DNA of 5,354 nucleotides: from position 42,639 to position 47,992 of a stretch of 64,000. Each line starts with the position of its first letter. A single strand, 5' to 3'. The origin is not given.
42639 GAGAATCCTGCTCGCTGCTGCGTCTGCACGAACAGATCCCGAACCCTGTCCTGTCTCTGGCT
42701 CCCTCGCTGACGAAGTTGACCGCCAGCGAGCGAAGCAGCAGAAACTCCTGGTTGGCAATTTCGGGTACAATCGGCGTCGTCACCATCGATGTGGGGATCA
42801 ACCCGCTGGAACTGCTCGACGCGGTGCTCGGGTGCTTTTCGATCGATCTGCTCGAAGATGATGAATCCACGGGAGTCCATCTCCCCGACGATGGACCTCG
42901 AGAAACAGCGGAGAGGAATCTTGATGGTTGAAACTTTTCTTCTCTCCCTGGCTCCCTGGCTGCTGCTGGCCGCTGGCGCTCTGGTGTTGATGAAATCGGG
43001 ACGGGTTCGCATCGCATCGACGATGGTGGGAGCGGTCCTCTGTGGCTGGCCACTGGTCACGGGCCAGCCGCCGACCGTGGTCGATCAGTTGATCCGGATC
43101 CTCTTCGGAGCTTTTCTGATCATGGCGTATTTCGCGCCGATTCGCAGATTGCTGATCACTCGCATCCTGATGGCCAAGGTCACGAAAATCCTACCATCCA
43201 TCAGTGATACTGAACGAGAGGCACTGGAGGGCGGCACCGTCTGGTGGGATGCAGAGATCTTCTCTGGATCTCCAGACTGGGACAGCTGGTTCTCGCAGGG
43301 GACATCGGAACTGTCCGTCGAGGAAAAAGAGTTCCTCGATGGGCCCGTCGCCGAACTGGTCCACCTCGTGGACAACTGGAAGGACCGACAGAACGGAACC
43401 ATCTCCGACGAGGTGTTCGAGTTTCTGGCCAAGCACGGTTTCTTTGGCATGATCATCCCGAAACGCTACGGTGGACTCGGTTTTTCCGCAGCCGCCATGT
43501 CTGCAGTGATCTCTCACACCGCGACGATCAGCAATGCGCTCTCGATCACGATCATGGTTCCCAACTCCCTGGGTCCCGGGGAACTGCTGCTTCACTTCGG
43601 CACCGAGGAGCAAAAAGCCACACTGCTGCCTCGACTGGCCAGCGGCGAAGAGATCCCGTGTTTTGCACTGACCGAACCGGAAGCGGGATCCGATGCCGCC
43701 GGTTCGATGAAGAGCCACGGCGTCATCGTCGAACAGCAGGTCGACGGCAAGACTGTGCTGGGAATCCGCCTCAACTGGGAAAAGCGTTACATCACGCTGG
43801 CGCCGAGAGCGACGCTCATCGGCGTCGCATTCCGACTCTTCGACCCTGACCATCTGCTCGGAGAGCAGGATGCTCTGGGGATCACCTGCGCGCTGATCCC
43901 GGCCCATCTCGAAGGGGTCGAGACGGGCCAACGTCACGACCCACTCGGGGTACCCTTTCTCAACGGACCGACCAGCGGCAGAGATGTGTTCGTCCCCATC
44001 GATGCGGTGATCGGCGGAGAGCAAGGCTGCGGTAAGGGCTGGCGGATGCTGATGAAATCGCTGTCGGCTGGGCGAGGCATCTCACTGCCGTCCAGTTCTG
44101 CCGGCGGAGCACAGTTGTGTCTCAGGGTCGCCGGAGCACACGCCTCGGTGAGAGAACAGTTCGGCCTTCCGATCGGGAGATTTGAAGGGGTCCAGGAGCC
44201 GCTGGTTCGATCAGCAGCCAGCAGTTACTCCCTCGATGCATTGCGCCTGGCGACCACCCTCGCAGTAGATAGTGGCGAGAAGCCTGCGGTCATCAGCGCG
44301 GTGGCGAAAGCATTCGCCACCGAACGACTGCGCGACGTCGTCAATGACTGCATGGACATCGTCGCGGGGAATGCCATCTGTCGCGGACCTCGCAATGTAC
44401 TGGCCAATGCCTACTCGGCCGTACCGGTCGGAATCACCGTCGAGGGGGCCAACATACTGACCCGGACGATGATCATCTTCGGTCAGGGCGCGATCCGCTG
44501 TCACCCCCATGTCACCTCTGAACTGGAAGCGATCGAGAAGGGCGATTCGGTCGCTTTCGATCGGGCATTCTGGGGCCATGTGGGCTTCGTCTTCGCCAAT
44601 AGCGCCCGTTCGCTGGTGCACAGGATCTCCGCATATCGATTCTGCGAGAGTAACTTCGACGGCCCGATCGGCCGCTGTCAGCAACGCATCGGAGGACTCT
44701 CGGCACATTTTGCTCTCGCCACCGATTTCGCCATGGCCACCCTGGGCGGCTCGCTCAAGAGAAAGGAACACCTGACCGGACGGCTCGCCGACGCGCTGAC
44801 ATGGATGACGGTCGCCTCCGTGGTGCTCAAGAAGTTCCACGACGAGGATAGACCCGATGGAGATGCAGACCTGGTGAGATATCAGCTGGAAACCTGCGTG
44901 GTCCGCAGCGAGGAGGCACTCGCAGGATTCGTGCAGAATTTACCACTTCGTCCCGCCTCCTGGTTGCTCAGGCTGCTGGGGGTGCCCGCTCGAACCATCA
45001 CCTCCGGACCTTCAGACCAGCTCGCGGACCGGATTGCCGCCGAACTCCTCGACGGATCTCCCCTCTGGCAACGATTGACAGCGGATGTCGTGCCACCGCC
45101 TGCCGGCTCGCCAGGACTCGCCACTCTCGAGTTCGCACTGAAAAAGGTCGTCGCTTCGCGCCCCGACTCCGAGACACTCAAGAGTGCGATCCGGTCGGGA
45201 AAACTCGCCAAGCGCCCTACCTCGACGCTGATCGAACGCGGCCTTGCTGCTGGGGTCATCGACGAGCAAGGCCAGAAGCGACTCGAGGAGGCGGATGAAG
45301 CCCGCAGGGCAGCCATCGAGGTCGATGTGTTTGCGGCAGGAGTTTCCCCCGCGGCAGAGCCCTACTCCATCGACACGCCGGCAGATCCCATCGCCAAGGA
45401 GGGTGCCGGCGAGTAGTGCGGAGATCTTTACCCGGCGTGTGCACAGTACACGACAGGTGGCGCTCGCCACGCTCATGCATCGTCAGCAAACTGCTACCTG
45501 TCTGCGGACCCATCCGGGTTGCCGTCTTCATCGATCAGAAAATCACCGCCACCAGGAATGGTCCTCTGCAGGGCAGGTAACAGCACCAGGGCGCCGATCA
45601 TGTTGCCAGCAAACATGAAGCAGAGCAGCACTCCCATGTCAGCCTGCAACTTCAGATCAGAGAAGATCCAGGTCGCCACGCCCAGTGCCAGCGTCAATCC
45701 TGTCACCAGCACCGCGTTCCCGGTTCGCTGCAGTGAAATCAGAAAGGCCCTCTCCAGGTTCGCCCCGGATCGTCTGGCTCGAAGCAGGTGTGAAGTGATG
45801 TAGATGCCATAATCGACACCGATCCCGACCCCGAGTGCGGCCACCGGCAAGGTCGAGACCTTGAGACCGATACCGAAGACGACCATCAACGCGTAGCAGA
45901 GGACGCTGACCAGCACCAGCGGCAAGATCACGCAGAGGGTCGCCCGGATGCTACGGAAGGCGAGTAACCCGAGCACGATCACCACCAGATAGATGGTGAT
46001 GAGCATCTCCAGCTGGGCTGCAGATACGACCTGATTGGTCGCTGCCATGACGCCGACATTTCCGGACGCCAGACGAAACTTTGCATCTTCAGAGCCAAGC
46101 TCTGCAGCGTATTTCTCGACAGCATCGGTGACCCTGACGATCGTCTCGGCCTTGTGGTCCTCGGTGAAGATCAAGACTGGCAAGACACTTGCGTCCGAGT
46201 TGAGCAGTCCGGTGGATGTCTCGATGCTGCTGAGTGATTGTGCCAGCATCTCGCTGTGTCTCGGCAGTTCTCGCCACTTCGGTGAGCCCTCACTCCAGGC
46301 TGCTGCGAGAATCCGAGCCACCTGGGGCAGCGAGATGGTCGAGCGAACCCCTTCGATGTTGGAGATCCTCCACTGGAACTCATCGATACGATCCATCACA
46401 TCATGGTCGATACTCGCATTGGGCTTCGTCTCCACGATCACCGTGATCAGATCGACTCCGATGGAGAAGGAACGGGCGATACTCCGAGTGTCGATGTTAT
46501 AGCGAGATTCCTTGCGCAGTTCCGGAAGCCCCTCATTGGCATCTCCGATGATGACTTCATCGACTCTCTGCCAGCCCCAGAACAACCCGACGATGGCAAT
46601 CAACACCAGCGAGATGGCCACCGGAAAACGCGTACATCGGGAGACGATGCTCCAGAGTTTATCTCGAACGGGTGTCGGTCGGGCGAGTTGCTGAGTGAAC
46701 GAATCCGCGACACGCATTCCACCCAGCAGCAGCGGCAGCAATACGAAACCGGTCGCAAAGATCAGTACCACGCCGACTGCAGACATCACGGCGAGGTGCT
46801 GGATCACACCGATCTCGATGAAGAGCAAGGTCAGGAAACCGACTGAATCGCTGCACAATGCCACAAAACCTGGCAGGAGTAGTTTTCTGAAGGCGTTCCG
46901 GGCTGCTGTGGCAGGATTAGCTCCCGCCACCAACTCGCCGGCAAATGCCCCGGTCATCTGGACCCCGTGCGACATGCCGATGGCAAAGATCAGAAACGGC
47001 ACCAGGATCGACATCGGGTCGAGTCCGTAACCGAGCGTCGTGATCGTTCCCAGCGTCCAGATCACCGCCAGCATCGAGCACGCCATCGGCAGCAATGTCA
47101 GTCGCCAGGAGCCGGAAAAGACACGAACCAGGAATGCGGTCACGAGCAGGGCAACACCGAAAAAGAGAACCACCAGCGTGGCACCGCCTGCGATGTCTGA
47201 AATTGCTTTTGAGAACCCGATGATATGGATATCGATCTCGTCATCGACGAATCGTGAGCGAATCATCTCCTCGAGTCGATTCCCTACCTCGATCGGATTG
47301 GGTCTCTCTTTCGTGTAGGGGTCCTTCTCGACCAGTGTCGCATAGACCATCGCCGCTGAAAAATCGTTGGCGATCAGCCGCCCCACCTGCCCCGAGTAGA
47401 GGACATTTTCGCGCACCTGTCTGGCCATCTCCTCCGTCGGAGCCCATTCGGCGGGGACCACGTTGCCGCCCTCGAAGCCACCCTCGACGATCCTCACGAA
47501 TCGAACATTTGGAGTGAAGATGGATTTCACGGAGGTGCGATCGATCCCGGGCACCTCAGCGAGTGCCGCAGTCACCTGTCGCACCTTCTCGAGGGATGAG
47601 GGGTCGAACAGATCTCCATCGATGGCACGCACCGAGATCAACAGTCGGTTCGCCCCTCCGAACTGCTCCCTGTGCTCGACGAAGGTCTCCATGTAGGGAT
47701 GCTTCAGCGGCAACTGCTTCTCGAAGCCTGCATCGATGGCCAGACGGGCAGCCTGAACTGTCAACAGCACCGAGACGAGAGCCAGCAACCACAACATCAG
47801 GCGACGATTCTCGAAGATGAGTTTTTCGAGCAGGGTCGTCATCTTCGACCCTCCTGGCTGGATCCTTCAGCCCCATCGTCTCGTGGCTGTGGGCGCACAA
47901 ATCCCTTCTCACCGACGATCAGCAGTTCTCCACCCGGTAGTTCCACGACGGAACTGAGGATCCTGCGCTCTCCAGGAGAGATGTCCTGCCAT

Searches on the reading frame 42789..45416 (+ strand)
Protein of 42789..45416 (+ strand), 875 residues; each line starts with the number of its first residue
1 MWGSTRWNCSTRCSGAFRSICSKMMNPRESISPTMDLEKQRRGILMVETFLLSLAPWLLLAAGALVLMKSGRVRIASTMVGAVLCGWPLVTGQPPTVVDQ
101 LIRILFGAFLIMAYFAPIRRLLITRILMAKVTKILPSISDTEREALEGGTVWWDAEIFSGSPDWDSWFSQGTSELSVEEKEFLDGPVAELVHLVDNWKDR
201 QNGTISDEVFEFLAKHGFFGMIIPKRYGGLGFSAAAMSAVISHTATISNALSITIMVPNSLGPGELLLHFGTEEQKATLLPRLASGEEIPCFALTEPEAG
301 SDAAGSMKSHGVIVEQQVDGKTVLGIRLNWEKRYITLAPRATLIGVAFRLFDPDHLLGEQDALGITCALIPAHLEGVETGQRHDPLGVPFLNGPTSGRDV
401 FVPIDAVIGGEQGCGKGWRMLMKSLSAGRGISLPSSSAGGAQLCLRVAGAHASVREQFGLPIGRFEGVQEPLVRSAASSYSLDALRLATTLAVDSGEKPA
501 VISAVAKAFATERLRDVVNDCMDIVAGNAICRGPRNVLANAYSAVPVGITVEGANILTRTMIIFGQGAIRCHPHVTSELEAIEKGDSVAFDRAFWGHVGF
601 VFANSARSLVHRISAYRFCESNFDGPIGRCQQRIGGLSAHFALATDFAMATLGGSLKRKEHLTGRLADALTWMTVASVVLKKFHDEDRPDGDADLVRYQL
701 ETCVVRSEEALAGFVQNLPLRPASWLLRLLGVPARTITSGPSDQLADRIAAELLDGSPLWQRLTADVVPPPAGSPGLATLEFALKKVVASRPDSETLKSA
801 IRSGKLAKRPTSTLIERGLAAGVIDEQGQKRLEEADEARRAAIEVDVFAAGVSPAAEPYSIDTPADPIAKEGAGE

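Call 82: search_protein_families(library=pfam, proteins=[window:42789-45416:+], max_evalue=0.00001)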
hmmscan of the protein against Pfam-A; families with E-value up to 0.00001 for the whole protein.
window:42789-45416:+ (875 aa): 4 families
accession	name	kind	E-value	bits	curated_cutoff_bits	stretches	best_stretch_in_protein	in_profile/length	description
PF09317.16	ACDH_C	-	1.2e-77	261.8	25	1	569-848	1-284/284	Acyl-CoA dehydrogenase, C-terminal, bacterial type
PF00441.29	Acyl-CoA_dh_1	-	2.3e-19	70.4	22.4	1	415-562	1-145/150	Acyl-CoA dehydrogenase, C-terminal domain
PF02771.21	Acyl-CoA_dh_N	-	3.2e-19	69.8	22.9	1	189-287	18-113/113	Acyl-CoA dehydrogenase, N-terminal domain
PF02770.24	Acyl-CoA_dh_M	-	4.9e-12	46.3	33.3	1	291-391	1-87/97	Acyl-CoA dehydrogenase, middle domain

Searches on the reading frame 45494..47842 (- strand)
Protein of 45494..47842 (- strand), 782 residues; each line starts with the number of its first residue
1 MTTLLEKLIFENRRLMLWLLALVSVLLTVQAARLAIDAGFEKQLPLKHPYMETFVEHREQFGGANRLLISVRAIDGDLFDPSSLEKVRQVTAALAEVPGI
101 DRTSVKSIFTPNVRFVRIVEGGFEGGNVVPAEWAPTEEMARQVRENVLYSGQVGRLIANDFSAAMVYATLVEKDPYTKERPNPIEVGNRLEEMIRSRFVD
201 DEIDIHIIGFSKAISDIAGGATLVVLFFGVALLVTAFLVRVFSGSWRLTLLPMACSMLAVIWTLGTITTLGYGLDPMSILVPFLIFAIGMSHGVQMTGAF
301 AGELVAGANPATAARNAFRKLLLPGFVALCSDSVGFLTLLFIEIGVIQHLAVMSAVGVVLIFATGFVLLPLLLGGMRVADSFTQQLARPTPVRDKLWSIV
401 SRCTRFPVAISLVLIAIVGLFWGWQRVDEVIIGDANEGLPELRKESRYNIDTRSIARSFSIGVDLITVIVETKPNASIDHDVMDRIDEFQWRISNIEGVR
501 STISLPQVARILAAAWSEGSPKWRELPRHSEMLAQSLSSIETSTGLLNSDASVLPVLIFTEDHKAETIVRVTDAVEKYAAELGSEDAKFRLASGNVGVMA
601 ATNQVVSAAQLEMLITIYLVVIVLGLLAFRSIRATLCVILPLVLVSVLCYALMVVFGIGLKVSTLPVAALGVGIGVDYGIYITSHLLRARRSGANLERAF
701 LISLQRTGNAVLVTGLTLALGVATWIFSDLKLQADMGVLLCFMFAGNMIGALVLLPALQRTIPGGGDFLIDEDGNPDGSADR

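Call 82: search_protein_families(library=pfam, proteins=[window:45494-47842:-], max_evalue=0.00001)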
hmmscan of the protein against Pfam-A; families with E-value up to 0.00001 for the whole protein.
window:45494-47842:- (782 aa): 1 family
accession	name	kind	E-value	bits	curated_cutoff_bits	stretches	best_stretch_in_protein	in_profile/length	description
PF03176.21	MMPL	-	1.1e-20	74.3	20.5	1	527-758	61-298/333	MMPL family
